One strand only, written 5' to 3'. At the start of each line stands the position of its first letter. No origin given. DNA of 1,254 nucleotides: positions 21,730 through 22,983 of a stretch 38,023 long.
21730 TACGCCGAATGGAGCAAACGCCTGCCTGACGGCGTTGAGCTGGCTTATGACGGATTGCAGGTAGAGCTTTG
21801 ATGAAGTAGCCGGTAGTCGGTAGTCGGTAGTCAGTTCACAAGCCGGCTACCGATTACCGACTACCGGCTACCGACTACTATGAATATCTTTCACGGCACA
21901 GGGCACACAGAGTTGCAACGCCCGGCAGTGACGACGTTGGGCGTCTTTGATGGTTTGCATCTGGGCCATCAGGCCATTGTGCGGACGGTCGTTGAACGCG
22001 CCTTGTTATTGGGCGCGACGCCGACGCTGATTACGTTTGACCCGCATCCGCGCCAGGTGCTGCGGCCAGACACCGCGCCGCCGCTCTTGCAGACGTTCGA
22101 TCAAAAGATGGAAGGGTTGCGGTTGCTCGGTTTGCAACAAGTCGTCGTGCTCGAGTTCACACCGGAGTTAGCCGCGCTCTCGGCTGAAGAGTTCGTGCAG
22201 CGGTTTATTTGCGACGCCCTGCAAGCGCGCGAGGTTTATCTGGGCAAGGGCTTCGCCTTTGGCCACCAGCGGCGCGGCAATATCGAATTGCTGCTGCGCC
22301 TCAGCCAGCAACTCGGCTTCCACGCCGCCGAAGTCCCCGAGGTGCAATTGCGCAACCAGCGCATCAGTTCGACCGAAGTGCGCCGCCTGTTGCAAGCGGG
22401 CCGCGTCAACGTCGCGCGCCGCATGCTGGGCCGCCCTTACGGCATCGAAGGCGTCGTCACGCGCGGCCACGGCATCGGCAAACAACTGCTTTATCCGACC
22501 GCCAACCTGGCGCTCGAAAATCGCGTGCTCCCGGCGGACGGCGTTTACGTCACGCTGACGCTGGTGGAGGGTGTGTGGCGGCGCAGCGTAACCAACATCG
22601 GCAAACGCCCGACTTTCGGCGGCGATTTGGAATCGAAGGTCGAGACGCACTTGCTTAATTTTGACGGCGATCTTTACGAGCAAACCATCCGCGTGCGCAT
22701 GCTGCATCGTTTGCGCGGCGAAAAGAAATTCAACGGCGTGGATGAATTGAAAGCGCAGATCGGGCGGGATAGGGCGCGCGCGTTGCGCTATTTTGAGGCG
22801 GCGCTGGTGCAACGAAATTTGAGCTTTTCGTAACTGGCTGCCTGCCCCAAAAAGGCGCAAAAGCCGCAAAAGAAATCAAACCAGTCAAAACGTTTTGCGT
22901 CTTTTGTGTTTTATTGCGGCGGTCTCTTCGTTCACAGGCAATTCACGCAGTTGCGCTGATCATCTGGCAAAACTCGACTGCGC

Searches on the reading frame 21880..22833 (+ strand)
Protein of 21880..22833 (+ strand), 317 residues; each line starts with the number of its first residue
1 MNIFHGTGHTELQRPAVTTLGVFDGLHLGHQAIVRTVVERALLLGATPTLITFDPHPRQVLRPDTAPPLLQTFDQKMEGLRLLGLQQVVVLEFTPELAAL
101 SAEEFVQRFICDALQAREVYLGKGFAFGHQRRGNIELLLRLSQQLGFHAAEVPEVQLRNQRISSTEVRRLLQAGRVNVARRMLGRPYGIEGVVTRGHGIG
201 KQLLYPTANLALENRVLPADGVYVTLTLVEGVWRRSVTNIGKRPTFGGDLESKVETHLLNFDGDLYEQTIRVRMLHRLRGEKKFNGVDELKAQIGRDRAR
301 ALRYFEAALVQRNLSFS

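Call 61: search_protein_families(library=pfam, proteins=[window:21880-22833:+], max_evalue=0.0001)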
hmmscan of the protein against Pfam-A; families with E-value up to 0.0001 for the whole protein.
window:21880-22833:+ (317 aa): 2 families
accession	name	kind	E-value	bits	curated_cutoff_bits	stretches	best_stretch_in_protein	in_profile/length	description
PF06574.18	FAD_syn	-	1.2e-45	155.6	27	1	11-165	3-157/158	FAD synthetase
PF01687.23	Flavokinase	-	6.1e-40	136.7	19.6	1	183-305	1-124/124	Riboflavin kinase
